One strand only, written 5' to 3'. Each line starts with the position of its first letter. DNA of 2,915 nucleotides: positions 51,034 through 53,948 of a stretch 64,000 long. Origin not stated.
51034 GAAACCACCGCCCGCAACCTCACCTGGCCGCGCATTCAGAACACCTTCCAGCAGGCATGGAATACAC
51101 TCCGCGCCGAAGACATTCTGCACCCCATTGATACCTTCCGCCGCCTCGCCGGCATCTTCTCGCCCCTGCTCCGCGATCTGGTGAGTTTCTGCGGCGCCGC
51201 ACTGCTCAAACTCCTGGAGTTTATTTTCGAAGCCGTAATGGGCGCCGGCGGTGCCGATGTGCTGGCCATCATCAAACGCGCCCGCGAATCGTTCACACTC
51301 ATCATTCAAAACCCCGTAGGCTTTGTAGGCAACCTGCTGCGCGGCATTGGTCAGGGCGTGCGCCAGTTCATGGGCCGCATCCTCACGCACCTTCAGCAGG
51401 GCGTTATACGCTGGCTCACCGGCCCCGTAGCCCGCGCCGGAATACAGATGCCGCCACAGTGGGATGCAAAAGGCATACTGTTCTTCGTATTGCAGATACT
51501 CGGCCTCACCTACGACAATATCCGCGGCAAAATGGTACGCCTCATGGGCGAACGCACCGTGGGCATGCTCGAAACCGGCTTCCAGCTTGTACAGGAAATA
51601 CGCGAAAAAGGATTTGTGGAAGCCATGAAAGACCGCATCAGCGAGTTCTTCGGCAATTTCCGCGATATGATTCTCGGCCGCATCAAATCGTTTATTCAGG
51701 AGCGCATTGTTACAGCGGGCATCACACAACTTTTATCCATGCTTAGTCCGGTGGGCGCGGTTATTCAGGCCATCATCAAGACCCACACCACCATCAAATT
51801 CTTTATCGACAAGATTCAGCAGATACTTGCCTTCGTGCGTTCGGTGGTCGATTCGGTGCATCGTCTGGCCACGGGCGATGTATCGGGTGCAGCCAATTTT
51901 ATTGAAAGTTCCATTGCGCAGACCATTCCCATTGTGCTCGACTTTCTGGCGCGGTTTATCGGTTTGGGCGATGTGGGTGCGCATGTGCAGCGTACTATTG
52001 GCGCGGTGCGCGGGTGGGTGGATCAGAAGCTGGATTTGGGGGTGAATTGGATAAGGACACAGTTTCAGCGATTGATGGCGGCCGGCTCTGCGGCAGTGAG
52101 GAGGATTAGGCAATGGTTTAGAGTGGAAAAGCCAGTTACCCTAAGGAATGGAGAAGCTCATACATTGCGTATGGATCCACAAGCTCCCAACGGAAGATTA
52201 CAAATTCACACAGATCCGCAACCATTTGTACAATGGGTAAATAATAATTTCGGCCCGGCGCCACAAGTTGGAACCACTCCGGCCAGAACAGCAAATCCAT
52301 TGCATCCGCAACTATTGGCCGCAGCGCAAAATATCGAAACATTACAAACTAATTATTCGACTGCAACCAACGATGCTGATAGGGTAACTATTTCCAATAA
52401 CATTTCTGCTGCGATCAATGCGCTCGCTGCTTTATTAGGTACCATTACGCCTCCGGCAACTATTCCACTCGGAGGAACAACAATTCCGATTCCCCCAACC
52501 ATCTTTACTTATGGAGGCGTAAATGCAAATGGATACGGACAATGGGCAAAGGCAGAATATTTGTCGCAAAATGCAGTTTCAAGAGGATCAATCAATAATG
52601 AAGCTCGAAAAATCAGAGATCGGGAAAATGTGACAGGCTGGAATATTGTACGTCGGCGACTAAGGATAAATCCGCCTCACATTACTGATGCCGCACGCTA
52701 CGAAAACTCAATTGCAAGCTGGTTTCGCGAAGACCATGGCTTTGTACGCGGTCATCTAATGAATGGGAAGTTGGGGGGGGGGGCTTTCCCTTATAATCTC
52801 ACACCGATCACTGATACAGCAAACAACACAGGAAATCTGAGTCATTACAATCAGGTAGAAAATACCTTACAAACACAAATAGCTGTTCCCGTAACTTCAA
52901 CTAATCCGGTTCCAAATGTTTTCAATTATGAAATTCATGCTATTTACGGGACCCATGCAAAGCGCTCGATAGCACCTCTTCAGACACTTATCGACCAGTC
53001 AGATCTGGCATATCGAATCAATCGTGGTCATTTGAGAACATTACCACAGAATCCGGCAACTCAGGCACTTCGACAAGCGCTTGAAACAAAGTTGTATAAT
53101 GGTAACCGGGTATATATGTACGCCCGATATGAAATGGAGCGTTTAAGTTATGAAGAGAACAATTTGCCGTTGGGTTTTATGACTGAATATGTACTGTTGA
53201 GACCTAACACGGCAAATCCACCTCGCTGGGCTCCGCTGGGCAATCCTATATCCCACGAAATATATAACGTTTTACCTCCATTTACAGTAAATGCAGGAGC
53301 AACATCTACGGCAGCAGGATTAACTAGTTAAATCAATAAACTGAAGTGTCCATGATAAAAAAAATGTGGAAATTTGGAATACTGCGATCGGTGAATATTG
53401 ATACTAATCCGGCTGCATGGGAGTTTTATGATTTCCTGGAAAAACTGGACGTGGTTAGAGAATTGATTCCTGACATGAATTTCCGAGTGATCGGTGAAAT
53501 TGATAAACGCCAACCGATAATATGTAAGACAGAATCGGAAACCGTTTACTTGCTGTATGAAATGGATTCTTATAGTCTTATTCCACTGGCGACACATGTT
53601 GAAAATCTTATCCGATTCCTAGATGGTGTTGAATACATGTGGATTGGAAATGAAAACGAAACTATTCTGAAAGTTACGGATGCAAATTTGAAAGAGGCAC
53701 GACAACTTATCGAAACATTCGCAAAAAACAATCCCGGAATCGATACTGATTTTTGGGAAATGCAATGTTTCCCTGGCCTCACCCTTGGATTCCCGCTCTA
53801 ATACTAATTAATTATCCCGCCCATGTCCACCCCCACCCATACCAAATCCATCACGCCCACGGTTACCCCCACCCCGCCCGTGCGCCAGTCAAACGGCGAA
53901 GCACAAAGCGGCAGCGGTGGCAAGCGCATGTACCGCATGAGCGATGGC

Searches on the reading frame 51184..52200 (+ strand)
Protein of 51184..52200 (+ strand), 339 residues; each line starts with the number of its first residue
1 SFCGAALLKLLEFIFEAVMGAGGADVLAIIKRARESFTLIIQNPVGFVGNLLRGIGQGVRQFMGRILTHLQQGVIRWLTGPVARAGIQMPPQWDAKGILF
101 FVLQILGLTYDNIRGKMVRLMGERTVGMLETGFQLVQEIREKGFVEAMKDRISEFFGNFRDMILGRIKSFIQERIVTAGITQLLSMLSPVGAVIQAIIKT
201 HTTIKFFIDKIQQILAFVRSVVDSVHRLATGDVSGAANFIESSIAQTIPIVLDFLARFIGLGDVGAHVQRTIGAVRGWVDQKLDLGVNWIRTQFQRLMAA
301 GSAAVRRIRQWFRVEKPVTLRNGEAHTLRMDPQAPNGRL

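Call 11: search_protein_families(library=pfam, proteins=[window:51184-52200:+], max_evalue=10)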
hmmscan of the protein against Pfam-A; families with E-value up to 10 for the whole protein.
window:51184-52200:+ (339 aa): 1 family
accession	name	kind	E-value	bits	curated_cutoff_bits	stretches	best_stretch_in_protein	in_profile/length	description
PF11098.13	Chlorosome_CsmC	-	0.017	15.6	26.3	1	158-278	11-131/139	Chlorosome envelope protein C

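Call 21: find_homologous_proteins(query=A1, max_evalue=0.001)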
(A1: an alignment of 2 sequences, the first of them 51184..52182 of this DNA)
Query A1 (2 sequences) (333 aa, profile of the alignment): 96 proteins with E <= 0.001 among 8000 candidates.
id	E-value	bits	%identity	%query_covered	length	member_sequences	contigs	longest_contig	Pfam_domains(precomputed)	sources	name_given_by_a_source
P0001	7.0e-126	438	30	91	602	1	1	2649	-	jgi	jgi:hypothetical protein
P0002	2.5e-125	436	31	63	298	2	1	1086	-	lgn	-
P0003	6.8e-123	428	68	94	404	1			-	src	-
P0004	2.5e-121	423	33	93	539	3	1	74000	PF01442.24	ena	-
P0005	2.8e-117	410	58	96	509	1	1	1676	-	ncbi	ncbi:MAG: hypothetical protein ACK46L_06685, partial [Synechococcaceae cyanobacterium]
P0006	2.2e-116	407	33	85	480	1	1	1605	-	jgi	jgi:hypothetical protein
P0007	1.1e-113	398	31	77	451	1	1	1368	-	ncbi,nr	ncbi:MAG TPA: hypothetical protein VFT26_08025, partial [Pyrinomonadaceae bacterium]|nr:hypothetical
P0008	1.0e-111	392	28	69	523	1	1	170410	-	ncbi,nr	ncbi:MAG: hypothetical protein MUC87_08405, partial [Bacteroidia bacterium]|nr:hypothetical protein 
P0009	9.2e-106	372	33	61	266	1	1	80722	-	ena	-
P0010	2.6e-104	367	36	77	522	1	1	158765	-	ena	-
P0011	7.6e-103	363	32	81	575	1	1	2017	PF13930.13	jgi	jgi:hypothetical protein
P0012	1.2e-102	362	36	74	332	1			-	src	-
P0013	1.3e-101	358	30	59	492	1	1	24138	PF10354.16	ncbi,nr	ncbi:MAG: DUF2431 domain-containing protein, partial [Bacteroidia bacterium]|nr:DUF2431 domain-conta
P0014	1.0e-100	356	32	86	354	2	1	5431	-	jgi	jgi:hypothetical protein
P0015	1.7e-100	355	27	76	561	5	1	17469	-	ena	-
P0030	4.3e-82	294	40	89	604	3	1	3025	PF09718.16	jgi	jgi:dolichol kinase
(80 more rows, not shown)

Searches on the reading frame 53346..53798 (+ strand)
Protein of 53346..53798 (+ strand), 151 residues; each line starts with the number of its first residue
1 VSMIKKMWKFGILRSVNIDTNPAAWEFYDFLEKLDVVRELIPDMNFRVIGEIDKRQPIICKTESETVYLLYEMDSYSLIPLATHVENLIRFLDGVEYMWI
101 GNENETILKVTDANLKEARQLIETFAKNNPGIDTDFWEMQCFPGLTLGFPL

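Call 6: search_protein_families(library=pfam, proteins=[window:53346-53798:+], max_evalue=0.01)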
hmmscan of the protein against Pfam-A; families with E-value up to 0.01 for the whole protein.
window:53346-53798:+ (151 aa): 0 families

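Call 11: search_protein_families(library=pfam, proteins=[window:53346-53798:+], max_evalue=10)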
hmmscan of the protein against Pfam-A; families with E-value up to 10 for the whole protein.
window:53346-53798:+ (151 aa): 1 family
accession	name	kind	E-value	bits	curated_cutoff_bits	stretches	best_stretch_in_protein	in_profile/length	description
PF14435.11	SUKH-4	-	0.067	13.7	25.5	1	45-125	80-158/179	SUKH-4 immunity protein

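Call 17: search_protein_families(library=ncbifam, proteins=[window:53346-53798:+], max_evalue=0.1)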
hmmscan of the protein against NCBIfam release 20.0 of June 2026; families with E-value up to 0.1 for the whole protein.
window:53346-53798:+ (151 aa): 0 families

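Call 39: search_protein_families(library=pfam, alignment_id=A6, max_evalue=0.01)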
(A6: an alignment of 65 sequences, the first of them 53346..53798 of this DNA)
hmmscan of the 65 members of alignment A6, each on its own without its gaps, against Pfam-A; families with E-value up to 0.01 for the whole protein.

A. member 1, window:53346-53798:+ (151 aa): 0 families

B. families by the number of members that match (of 65 scanned): 29 families (the first 25 are shown)
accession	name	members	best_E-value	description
PF01374.23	Glyco_hydro_46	6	6.5e-16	Glycosyl hydrolase family 46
PF10722.14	YbjN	4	1.6e-12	Putative bacterial sensory transduction regulator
PF13699.11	eCIS_core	2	2.3e-18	eCIS core domain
PF13646.12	HEAT_2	2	7.7e-05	HEAT repeats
PF22550.1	CesT_Tir_1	2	8e-05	CesT_Tir_1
PF09346.15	SMI1_KNR4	2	0.00011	SMI1 / KNR4 family (SUKH-1)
PF21813.2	DUF6882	1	9.9e-29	Family of unknown function (DUF6882)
PF13855.12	LRR_8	1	2e-26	Leucine rich repeat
PF23598.1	LRR_14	1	1.6e-25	Leucine-rich repeat region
PF08887.16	GAD-like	1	8.4e-22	GAD-like domain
PF12799.13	LRR_4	1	5.8e-21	Leucine Rich repeats (2 copies)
PF08906.16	T6SS_Tdi1_C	1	1.1e-17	T6SS immunity protein Tdi1, C-terminal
PF00560.39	LRR_1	1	9.6e-16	Leucine Rich Repeat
PF13599.13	Pentapeptide_4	1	3.1e-13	Pentapeptide repeat region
PF00805.28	Pentapeptide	1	2.5e-11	Pentapeptide repeats (8 copies)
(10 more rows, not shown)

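Call 56: search_protein_families(library=pfam, proteins=[window:53352-53798:+], max_evalue=1)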
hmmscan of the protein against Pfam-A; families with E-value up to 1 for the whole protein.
window:53352-53798:+ (149 aa): 1 family
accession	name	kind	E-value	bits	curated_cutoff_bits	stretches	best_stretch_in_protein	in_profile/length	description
PF14435.11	SUKH-4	-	0.065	13.8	25.5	1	43-123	80-158/179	SUKH-4 immunity protein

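Call 88: search_protein_families(library=phrogs, proteins=[window:53352-53798:+], max_evalue=0.01)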
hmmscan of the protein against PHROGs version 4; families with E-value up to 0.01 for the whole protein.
window:53352-53798:+ (149 aa): 0 families

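Call 99: search_solved_structures(query=A13, max_evalue=10)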
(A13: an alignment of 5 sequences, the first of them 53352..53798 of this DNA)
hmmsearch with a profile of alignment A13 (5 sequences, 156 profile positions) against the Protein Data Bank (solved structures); distinct sequences matched with E-value up to 10: 2.
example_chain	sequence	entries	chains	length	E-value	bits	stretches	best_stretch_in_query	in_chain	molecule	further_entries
2jua_A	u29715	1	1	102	0.027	18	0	86-116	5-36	de novo protein S836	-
8fbj_A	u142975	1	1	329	0.95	12.9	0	87-136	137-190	KWOCA_60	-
